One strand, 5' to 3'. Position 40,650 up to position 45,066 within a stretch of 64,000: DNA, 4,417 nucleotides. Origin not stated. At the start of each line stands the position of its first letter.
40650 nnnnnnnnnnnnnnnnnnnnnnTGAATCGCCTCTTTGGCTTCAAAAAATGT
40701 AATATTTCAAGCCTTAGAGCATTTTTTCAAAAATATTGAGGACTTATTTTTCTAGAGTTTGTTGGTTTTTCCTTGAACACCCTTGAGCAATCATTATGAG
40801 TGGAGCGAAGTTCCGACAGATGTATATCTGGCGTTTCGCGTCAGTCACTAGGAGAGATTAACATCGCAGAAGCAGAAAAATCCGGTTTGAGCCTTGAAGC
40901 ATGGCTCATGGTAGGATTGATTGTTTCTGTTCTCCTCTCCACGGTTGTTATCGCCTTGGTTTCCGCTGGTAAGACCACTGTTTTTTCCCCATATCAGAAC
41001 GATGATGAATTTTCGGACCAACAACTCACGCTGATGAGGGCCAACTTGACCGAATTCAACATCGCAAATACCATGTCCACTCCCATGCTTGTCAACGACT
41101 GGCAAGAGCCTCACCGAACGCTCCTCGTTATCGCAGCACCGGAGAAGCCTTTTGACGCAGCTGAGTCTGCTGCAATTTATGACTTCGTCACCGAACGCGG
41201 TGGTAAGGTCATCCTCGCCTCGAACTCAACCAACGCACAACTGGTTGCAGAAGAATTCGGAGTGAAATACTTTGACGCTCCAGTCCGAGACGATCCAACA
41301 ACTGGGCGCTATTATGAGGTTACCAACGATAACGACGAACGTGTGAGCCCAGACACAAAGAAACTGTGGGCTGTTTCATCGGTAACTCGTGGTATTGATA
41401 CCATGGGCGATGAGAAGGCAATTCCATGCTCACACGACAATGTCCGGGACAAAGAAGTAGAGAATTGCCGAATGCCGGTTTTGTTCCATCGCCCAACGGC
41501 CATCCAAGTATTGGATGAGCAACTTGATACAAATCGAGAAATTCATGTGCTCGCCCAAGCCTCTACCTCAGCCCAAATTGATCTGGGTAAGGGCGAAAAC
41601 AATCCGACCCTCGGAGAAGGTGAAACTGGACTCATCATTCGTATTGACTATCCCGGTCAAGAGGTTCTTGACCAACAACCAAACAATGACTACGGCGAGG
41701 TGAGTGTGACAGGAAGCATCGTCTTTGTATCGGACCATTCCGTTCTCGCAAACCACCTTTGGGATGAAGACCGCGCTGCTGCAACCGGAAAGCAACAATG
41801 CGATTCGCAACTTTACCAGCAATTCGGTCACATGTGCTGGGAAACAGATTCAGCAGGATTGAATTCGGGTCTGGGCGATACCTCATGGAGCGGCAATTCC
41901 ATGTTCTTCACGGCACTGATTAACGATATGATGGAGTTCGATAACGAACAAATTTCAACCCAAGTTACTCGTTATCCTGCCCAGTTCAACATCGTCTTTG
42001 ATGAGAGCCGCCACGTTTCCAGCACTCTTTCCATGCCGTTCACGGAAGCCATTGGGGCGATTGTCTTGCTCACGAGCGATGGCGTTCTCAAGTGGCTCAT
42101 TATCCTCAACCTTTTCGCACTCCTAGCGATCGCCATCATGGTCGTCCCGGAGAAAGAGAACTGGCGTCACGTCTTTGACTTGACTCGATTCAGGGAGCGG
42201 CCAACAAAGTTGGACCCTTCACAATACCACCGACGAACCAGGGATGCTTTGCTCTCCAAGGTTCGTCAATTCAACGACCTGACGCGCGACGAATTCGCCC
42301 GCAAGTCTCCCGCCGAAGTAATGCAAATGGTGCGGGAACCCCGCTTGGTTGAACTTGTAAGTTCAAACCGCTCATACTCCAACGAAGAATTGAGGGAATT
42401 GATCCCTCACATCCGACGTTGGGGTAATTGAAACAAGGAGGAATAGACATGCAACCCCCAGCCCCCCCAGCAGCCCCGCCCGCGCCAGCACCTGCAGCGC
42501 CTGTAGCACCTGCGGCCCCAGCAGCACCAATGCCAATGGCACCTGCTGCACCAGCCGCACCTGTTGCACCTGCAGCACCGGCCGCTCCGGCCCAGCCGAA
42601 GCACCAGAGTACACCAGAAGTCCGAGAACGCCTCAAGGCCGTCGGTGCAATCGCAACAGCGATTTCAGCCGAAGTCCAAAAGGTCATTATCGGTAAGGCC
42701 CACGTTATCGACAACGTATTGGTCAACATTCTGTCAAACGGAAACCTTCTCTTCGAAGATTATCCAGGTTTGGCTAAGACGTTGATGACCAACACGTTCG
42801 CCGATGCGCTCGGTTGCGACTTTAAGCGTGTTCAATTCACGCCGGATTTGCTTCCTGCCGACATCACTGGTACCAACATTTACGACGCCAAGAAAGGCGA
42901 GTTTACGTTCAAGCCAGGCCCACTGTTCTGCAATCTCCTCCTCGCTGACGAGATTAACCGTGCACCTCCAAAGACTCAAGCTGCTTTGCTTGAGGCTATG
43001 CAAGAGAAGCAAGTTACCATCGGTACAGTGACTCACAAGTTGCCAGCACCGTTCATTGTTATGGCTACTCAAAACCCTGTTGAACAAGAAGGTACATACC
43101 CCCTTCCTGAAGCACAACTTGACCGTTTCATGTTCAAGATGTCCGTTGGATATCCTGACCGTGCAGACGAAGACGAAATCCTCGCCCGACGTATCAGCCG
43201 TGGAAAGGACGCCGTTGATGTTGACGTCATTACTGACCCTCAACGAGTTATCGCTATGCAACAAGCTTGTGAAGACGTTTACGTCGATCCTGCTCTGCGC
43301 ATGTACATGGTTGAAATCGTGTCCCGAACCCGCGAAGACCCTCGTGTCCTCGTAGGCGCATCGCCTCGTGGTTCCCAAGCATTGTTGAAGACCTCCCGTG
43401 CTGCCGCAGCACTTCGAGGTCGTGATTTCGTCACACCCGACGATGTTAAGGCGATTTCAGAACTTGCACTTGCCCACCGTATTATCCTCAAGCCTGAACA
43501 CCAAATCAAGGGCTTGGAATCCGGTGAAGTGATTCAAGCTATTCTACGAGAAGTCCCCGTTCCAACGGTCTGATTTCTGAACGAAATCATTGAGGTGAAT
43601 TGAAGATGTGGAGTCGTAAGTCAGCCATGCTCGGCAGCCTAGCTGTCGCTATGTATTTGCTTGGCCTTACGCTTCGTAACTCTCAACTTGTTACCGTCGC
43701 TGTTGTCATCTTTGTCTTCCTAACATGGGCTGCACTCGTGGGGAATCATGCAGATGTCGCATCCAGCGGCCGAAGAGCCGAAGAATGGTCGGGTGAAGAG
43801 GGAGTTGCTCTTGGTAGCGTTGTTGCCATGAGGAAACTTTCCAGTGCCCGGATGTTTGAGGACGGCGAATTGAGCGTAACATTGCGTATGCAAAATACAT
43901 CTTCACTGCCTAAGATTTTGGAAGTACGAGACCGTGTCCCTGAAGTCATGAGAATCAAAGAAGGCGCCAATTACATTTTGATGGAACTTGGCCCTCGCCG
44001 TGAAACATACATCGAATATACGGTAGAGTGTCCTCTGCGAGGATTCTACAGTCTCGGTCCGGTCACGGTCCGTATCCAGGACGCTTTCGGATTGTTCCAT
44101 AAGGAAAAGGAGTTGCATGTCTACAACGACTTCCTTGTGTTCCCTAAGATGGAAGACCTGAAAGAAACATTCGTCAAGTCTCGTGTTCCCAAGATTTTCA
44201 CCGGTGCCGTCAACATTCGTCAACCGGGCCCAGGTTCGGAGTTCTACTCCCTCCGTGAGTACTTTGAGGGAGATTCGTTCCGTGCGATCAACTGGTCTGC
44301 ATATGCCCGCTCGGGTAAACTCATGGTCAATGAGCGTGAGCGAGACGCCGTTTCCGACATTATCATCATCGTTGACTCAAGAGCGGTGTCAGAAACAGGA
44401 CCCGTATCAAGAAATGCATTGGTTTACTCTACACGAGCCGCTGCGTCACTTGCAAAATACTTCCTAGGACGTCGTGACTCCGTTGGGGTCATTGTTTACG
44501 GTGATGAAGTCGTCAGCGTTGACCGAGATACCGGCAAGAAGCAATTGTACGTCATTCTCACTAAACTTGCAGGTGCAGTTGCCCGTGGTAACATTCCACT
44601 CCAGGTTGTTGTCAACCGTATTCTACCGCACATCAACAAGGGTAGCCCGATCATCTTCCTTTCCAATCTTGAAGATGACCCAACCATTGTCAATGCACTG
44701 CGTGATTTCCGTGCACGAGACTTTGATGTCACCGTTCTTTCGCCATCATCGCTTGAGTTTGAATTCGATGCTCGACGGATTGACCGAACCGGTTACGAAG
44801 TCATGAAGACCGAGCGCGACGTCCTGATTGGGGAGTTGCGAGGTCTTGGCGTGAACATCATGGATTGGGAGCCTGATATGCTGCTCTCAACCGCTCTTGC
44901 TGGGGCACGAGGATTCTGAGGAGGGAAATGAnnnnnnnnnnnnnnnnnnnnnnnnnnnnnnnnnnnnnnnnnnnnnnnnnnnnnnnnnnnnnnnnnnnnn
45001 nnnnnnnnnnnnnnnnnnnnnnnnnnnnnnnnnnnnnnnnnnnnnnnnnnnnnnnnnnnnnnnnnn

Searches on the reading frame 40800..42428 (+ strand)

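Call 100: search_protein_families(library=pfam, proteins=[window:40800-42428:+], max_evalue=0.000001)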
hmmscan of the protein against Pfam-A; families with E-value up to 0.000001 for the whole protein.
window:40800-42428:+ (543 aa): 1 family
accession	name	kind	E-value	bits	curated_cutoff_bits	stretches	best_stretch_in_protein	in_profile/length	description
PF14258.12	DUF4350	-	6.1e-08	33.6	30.4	0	103-328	36-175/181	Domain of unknown function (DUF4350)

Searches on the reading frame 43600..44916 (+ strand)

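Call 100: search_protein_families(library=pfam, proteins=[window:43600-44916:+], max_evalue=0.000001)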
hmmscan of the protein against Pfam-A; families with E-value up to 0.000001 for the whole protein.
window:43600-44916:+ (439 aa): 1 family
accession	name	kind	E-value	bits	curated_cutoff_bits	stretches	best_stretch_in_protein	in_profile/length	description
PF01882.25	DUF58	-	3.7e-14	52.9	23.4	1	218-356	2-142/216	Protein of unknown function DUF58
